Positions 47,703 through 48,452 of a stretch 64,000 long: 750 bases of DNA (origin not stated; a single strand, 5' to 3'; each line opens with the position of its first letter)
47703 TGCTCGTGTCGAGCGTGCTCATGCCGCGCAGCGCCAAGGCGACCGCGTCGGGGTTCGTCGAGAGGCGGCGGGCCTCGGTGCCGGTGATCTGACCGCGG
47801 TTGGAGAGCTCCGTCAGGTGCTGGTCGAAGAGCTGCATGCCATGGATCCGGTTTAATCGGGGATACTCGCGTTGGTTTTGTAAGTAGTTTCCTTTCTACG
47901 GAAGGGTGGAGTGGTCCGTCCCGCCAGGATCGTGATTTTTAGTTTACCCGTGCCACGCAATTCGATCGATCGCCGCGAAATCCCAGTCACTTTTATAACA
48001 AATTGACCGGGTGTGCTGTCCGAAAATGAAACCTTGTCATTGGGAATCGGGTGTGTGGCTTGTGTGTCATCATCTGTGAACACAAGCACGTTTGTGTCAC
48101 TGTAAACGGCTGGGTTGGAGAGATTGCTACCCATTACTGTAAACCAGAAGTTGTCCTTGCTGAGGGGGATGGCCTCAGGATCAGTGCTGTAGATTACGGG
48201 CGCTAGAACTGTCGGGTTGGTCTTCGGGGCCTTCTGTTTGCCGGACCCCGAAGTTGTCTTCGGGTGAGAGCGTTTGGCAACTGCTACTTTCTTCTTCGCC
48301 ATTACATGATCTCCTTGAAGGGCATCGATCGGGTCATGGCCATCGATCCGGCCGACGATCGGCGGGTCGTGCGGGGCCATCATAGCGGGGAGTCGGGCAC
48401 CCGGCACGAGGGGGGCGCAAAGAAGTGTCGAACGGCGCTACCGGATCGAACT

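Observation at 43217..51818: Candidate undescribed module: paralogous STK-TPR kinases interleaved with three MAKKK basic-tailed small proteins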

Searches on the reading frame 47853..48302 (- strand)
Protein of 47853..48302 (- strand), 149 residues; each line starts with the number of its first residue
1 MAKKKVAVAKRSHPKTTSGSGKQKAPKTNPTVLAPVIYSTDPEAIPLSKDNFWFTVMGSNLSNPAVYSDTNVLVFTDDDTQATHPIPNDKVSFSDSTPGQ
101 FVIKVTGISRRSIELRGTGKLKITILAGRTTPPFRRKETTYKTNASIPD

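Call 4: search_protein_families(library=pfam, proteins=[window:47853-48302:-], max_evalue=0.1)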
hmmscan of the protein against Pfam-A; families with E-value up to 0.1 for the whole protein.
window:47853-48302:- (149 aa): 0 families

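Call 15: find_homologous_proteins(query=window:47853-48302:-, max_evalue=0.01)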
Query window:47853-48302:- (149 aa): 7 proteins with E <= 0.01 among 23 candidates.
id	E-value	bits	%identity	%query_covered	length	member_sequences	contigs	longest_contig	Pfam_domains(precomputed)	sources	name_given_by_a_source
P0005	2.2e-90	318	99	100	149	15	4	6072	-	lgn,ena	-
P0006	3.3e-66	240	77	100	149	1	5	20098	-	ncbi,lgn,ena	-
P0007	1.4e-56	209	68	100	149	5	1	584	-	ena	-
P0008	1.0e-53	199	66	99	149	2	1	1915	-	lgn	-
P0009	6.9e-43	164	57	93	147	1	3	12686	-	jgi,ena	-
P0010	9.8e-40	154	53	93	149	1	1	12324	-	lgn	-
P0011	4.9e-39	152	53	98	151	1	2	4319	-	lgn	-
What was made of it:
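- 47853..48302 (-): S2: 149 aa (type 2), displaced second copy. Basic tail plus Ig-like sandwich. GC 0.51, GC3 0.57. Homologues P0005-P0011, 53-99% identical (call 15).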

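Call 16: find_encoding_contigs(protein=P0006, flank=10000, max_places=5)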
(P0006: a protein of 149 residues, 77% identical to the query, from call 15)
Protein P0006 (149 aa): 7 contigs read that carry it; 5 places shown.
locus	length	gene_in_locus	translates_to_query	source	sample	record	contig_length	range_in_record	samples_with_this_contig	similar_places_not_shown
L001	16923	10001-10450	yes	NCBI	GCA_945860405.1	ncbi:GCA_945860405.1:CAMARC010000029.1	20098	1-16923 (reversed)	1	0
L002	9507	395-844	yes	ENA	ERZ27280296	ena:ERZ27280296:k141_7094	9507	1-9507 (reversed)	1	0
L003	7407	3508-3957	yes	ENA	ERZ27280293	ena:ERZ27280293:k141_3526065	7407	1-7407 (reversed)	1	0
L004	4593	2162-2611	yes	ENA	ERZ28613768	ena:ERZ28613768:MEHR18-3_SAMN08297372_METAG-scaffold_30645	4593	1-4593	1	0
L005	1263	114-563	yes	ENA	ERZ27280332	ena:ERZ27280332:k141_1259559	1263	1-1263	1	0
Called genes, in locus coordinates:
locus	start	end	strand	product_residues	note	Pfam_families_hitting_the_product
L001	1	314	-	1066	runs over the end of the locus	PF07635:PSCyt1, PF07583:PSCyt2, PF07587:PSD1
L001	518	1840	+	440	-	PF07394:DUF1501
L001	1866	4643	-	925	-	-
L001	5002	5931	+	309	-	-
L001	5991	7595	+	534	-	PF00069:Pkinase, PF01636:APH (faint), PF07714:PK_Tyr_Ser-Thr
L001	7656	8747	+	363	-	PF00437:T2SSE, PF13191:AAA_16 (faint), PF13555:AAA_29 (faint)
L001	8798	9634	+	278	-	-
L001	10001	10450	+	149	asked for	-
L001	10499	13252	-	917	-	PF00069:Pkinase, PF07714:PK_Tyr_Ser-Thr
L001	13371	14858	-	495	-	PF00884:Sulfatase, PF01663:Phosphodiest (weak), PF16347:SGSH_C (weak)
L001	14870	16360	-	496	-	PF07394:DUF1501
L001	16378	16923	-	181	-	?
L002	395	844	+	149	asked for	-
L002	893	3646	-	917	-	PF00069:Pkinase, PF07714:PK_Tyr_Ser-Thr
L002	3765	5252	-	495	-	PF00884:Sulfatase, PF01663:Phosphodiest (weak), PF16347:SGSH_C (weak)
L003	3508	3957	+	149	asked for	-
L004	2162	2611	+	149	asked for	-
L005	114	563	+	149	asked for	-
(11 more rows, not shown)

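Call 19: find_encoding_contigs(protein=P0009, flank=10000, max_places=3)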
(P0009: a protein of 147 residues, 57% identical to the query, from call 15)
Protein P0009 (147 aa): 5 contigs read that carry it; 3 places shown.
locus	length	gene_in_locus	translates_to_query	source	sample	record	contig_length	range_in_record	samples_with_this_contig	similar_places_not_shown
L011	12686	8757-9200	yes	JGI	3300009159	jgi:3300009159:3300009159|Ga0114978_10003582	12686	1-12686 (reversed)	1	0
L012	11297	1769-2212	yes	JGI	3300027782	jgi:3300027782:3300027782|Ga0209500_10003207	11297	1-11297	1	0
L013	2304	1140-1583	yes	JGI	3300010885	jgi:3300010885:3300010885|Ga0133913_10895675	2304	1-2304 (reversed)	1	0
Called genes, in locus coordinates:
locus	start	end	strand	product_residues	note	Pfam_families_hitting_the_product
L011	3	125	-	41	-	?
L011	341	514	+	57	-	-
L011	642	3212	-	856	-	PF13424:TPR_12 (faint), PF00069:Pkinase, PF07714:PK_Tyr_Ser-Thr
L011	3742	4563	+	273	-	-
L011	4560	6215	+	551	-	PF00069:Pkinase, PF07714:PK_Tyr_Ser-Thr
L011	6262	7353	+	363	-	PF00437:T2SSE, PF25199:nSTAND_NTPase5 (faint), PF13191:AAA_16 (faint)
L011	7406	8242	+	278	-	-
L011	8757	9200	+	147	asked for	-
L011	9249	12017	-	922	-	PF00069:Pkinase, PF07714:PK_Tyr_Ser-Thr, PF00069:Pkinase (weak)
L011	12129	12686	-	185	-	?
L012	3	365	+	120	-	?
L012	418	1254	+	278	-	-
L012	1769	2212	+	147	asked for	-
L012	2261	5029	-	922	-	PF00069:Pkinase, PF07714:PK_Tyr_Ser-Thr, PF00069:Pkinase (weak)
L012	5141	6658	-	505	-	PF00884:Sulfatase, PF01663:Phosphodiest (faint), PF16347:SGSH_C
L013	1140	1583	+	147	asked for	-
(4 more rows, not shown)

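Call 20: find_encoding_contigs(protein=P0010, flank=10000, max_places=3)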
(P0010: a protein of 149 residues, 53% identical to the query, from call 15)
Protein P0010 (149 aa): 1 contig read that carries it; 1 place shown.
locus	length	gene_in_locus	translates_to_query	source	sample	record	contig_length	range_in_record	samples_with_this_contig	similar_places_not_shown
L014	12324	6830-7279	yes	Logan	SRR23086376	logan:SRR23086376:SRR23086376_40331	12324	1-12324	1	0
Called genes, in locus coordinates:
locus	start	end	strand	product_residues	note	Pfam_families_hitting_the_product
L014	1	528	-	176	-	?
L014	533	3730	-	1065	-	PF07635:PSCyt1, PF07583:PSCyt2, PF07587:PSD1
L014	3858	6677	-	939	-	-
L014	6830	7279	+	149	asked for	-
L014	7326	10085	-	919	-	PF00069:Pkinase, PF07714:PK_Tyr_Ser-Thr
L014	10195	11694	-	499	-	PF00884:Sulfatase, PF01663:Phosphodiest (faint), PF02995:DUF229 (weak), PF16347:SGSH_C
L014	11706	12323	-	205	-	?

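Call 21: find_encoding_contigs(protein=P0005, flank=10000, max_places=4)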
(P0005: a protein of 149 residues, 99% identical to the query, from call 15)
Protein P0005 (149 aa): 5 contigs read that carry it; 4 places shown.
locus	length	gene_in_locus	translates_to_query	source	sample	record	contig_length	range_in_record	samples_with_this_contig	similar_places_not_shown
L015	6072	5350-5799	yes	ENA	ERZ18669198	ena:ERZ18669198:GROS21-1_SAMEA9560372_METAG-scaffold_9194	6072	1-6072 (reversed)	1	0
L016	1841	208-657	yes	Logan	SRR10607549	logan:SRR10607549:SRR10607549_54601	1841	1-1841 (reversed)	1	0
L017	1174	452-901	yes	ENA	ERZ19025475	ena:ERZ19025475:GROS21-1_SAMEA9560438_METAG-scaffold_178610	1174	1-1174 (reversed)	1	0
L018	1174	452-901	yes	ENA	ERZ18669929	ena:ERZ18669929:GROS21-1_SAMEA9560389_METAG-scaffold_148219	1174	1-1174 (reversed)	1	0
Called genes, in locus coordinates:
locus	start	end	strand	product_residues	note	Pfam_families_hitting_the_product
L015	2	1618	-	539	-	?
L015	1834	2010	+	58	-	-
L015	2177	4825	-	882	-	PF00069:Pkinase, PF07714:PK_Tyr_Ser-Thr, PF07719:TPR_2 (faint)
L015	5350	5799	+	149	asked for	-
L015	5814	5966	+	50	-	-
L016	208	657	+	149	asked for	-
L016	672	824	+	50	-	-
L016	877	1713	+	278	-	-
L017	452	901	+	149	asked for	-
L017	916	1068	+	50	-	-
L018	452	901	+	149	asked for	-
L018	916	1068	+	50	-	-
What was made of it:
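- Independent assemblies L015-L018 show the same arrangement (call 21).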

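Call 31: search_protein_families(library=pfam, proteins=[L011:3742-4563:+, L011:4560-6215:+, L011:6262-7353:+, L011:7406-8242:+, L001:5002-5931:+, L011:642-3212:-, L011:9249-12017:-], max_evalue=0.01)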
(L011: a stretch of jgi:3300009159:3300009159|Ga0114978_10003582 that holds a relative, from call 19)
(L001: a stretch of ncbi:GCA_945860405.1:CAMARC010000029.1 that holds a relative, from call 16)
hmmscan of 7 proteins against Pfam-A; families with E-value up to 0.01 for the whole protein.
L011:3742-4563:+ (273 aa): 0 families

L011:4560-6215:+ (551 aa): 2 families
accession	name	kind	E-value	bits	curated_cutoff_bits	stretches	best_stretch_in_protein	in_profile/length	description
PF00069.31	Pkinase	-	1.2e-30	107.2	31.7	1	255-513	1-258/263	Protein kinase domain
PF07714.23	PK_Tyr_Ser-Thr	-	8.6e-21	74.8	23.1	1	257-507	3-249/258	Protein tyrosine and serine/threonine kinase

L011:6262-7353:+ (363 aa): 11 families
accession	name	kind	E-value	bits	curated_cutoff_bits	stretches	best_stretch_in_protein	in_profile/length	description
PF00437.27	T2SSE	-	3.9e-45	154.5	24.9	1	114-271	133-280/370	Type II/IV secretion system protein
PF25199.1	nSTAND_NTPase5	-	6.7e-06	26.4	34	1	95-168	14-86/145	Novel STAND NTPase 5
PF13191.12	AAA_16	-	2.4e-05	25.3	32.6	1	119-240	20-104/167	AAA ATPase domain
PF13401.12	AAA_22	-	7.6e-05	23.5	27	1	122-159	4-40/130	AAA domain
PF13555.12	AAA_29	-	8.1e-05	22.7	27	1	116-144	15-43/61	P-loop containing region of AAA domain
PF01935.23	DUF87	-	0.00048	20.7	23.2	1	127-156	27-56/220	Helicase HerA, central domain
PF13604.12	AAA_30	-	0.00063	20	27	1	114-162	9-47/191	AAA domain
PF01580.24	FtsK_SpoIIIE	-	0.00066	19.6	24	1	114-144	31-60/221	FtsK/SpoIIIE family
PF04851.21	ResIII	-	0.0025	18.2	22.5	1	117-235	18-114/164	Type III restriction enzyme, res subunit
PF13238.12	AAA_18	-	0.0027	18.6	29.4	1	126-233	1-85/128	AAA domain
PF13245.12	AAA_19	-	0.0031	18.2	25.1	0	122-154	10-42/134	AAA domain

L011:7406-8242:+ (278 aa): 0 families

L001:5002-5931:+ (309 aa): 0 families

L011:642-3212:- (856 aa): 7 families
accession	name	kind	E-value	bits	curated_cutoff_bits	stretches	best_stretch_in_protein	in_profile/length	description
PF00069.31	Pkinase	-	1.3e-29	103.8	31.7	1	140-369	9-203/263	Protein kinase domain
PF07714.23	PK_Tyr_Ser-Thr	-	6.4e-19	68.7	23.1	1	141-292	10-152/258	Protein tyrosine and serine/threonine kinase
PF13424.12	TPR_12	-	1.1e-05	26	30.1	1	598-665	11-76/77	Tetratricopeptide repeat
PF13428.12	TPR_14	-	0.00018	22.3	23.5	0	565-590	17-42/44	Tetratricopeptide repeat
PF13374.12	TPR_10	-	0.0003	21.1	27.5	0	639-665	7-33/42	Tetratricopeptide repeat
PF14559.12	TPR_19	-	0.0029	18.3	25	0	519-553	9-43/68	Tetratricopeptide repeat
PF17667.7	Pkinase_fungal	-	0.0079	15.4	24.1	0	242-276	286-321/387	Fungal protein kinase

L011:9249-12017:- (922 aa): 4 families
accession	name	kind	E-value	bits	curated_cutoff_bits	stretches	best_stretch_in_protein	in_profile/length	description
PF00069.31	Pkinase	-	2.2e-24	86.7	31.7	2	147-298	9-150/263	Protein kinase domain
PF07714.23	PK_Tyr_Ser-Thr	-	4.7e-13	49.5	23.1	1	148-302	10-158/258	Protein tyrosine and serine/threonine kinase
PF13424.12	TPR_12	-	5.4e-05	23.7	30.1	1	574-629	2-60/77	Tetratricopeptide repeat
PF07719.23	TPR_2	-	0.0013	19.2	27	0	575-605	1-31/34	Tetratricopeptide repeat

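Call 33: predict_structure(alignment_id=A3)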
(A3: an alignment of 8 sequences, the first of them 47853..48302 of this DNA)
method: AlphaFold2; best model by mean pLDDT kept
length: 149 residues; sequences in the alignment: 8
mean_pLDDT: 71.0   pTM: 0.62
mean pLDDT of the five models: 71.0, 56.0, 55.5, 55.0, 50.0
residues with pLDDT >= 90: 4; 70-90: 88; 50-70: 30; < 50: 27
segments of 3 or more residues with pLDDT < 50: 1-24, 132-134
pLDDT, mean of each block of 10 residues (from residue 1): 41 39 50 78 83 87 75 83 86 80 83 68 70 63 78
secondary structure, 60 per line:
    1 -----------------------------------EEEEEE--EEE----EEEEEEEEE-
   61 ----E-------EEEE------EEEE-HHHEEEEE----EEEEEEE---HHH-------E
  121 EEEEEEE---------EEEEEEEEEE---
elements in order: E36-41 E44-46 E51-59 E73-76 E83-86 E91-95 E100-106 E120-127 E137-146
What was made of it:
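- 47853..48302 (-): AF2 pLDDT 71, pTM 0.62 (call 33).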

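Call 37: fold_search(model_id=the predicted structure, library=pdb)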
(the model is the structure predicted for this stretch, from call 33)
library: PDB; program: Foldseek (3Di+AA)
matches with E <= 10: 1674; with E <= 0.001: 10
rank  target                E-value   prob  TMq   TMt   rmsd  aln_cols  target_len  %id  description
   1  6nrq_D                2.2e-04  1.00  0.36  0.47   6.7       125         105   14  Crystal structure of Dpr10 IG1 bound to DIP-alpha IG1 (released 2019-02-06)
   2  6nrx_A                3.0e-04  1.00  0.39  0.51   6.1       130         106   12  Crystal structure of DIP-eta IG1 homodimer (released 2019-02-06)
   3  6nrw_B                3.9e-04  1.00  0.38  0.48   6.2       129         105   14  Crystal structure of Dpr1 IG1 bound to DIP-eta IG1 (released 2019-02-06)
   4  2ij0_C                4.1e-04  1.00  0.40  0.47   6.0       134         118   13  Structural basis of T cell specificity and activation by the bacterial superantigen toxic shock syndrome toxin-1 (released 2007-02-20)
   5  6efy_A                4.4e-04  1.00  0.36  0.21   6.4       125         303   14  Crystal Structure of DIP-Alpha Ig1-3 (released 2018-11-28)
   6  6nrq_B                5.1e-04  1.00  0.37  0.48   6.7       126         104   13  Crystal structure of Dpr10 IG1 bound to DIP-alpha IG1 (released 2019-02-06)
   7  6eg0_B                5.7e-04  1.00  0.38  0.21   6.2       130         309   14  Crystal structure of Dpr4 Ig1-Ig2 in complex with DIP-Eta Ig1-Ig3 (released 2018-11-28)
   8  1tlk                  6.0e-04  1.00  0.39  0.51   5.3       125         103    9  X-RAY STRUCTURE DETERMINATION OF TELOKIN, THE C-TERMINAL DOMAIN OF MYOSIN LIGHT CHAIN KINASE, AT 2.8 ANGSTROMS RESOLUTIO (released 1993-10-31)
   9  3m45_A                6.0e-04  1.00  0.34  0.44   6.0       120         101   11  Crystal structure of Ig1 domain of mouse SynCAM 2 (released 2010-09-08)
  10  5eo9_B                6.7e-04  1.00  0.38  0.30   6.6       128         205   13  Crystal Structure of the complex of Dpr6 Domain 1 bound to DIP-alpha Domain 1+2 (released 2016-01-06)
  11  6hci_B                1.0e-03  1.00  0.39  0.52   5.3       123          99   11  Crystal structure of titin M3 domain (released 2019-08-28)
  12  6nrr_B                1.0e-03  1.00  0.34  0.27   6.6       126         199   12  Crystal structure of Dpr11 IG1 bound to DIP-gamma IG+IG2 (released 2019-02-06)
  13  1n4x_L                1.2e-03  1.00  0.43  0.54   5.3       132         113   14  Structure of scFv 1696 at acidic pH (released 2003-06-10)
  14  8tnl_B                1.3e-03  1.00  0.40  0.49   5.5       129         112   14  CryoEM structure of H7 hemagglutinin from A/Shanghai2/2013 H7N9 in complex with a human neutralizing antibody H7.HK1 (released 2024-05-15)
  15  9l0c_B                1.3e-03  1.00  0.43  0.30   4.3       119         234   11  structure of MCT2-embigin-AR-C155858 complex (released 2025-12-24)
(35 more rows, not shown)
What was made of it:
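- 47853..48302 (-): Foldseek gives generic Ig domains, E 2e-4 (call 37).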

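Call 40: search_protein_families(library=ncbifam, proteins=[window:47853-48302:-, L011:3742-4563:+, L011:6262-7353:+], max_evalue=0.01)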
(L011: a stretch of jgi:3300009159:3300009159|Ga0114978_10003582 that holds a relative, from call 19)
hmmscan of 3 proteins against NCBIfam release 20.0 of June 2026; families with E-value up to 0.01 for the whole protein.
window:47853-48302:- (149 aa): 0 families

L011:3742-4563:+ (273 aa): 0 families

L011:6262-7353:+ (363 aa): 21 families
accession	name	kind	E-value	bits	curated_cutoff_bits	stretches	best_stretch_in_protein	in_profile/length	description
TIGR01420.1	pilT_fam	subfamily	6.6e-128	426.7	319.1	1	3-343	2-342/343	PilT/PilU family type 4a pilus ATPase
TIGR02533.1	type_II_gspE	equivalog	1.2e-40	139.7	630.25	1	115-269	235-379/486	type II secretion system ATPase GspE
TIGR02525.1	plasmid_TraJ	equivalog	1.9e-40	139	368.3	1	63-273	84-302/372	plasmid transfer ATPase TraJ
TIGR02524.1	dot_icm_DotB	equivalog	7e-40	137.3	463.3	1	3-272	6-288/358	Dot/Icm type IV secretion system ATPase DotB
TIGR02538.1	type_IV_pilB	equivalog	9.8e-38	130.1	675.65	1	116-269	309-452/564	type IV-A pilus assembly ATPase PilB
NF041000.1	ATPase_ComGA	equivalog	1.3e-37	129.3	300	1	6-269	3-265/267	competence type IV pilus ATPase ComGA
NF007755.0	PRK10436.1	equivalog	2.7e-36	125.2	617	1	4-268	90-354/465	type II secretion system protein GspE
NF053534.1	T4PilAsmATPsTfpB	equivalog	8.3e-35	120.2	850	1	115-244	328-453/584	type IV pilus assembly ATPase TfpB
NF058587.1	archaellum_moto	equivalog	2.7e-20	72.6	550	1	125-242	277-395/527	archaellum flagellar ATPase motor FlaI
TIGR02788.1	VirB11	equivalog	4.6e-17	62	249.95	1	124-255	145-279/308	P-type DNA transfer ATPase VirB11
TIGR02782.1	TrbB_P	equivalog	4.4e-16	59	304.55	1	123-248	136-260/303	P-type conjugative transfer ATPase TrbB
TIGR03819.1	heli_sec_ATPase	hypoth_equivalog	1.4e-14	54.1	373.15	1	112-242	168-299/340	TadA family conjugal transfer-associated ATPase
NF053672.1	bindosome_BasE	exception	6.5e-13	48.2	1000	1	104-283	253-429/512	bindosome assembly system ATPase subunit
NF010469.0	PRK13894.1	subfamily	5.5e-12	45.7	508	1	119-244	146-268/320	conjugal transfer ATPase TrbB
NF010475.0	PRK13900.1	equivalog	3.3e-11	42.8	389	1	126-285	163-323/333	type IV secretion system ATPase VirB11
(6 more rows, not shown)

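Call 42: find_related_loci(query=A3, collection=genome_contigs, flank=10000)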
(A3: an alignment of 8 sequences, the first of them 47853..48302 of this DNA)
Query A3 (149 aa) in genome_contigs; peptide patterns used: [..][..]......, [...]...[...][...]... (x = any residue, [..] = any of these).
45 stretches matched a pattern; 2 encode a relative of the query (tblastn E <= 1e-3); 2 distinct loci.
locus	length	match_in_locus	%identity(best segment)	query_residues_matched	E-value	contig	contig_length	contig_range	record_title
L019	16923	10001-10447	77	1-149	3e-74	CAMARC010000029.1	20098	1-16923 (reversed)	MAG: Candidatus Kuenenia stuttgartiensis isolate GH-07nov19-106 genome assembly, contig: GH-07nov19-C3284, whole genome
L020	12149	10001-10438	68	1-149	4e-57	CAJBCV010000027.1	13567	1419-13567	MAG: uncultured Planctomycetaceae bacterium isolate Loc090907-1m_bin-358 genome assembly, contig: bin-358:027/573, whole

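Call 43: search_protein_representatives(alignment_id=A3)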
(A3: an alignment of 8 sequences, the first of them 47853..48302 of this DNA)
Query: 8 sequences, 149 profile positions. Proteins with E-value up to 0.001 (for the whole library): 10; up to 1e-10: 2; up to 1e-30: 1. The best 10 are listed.
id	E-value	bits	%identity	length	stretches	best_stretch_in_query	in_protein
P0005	2.8e-80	283.9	-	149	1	1-149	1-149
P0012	5.4e-12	62.3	-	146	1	1-146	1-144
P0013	2.2e-07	47.3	-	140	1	2-136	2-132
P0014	1.5e-06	44.6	-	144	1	1-135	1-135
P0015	2.1e-06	44.2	-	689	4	86-133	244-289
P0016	2.8e-06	43.7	-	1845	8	8-62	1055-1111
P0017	3.5e-06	43.4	-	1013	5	101-144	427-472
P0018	9.8e-06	42.0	-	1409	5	89-119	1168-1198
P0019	1.1e-05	41.8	-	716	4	87-132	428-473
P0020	2.2e-04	37.6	-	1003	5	105-142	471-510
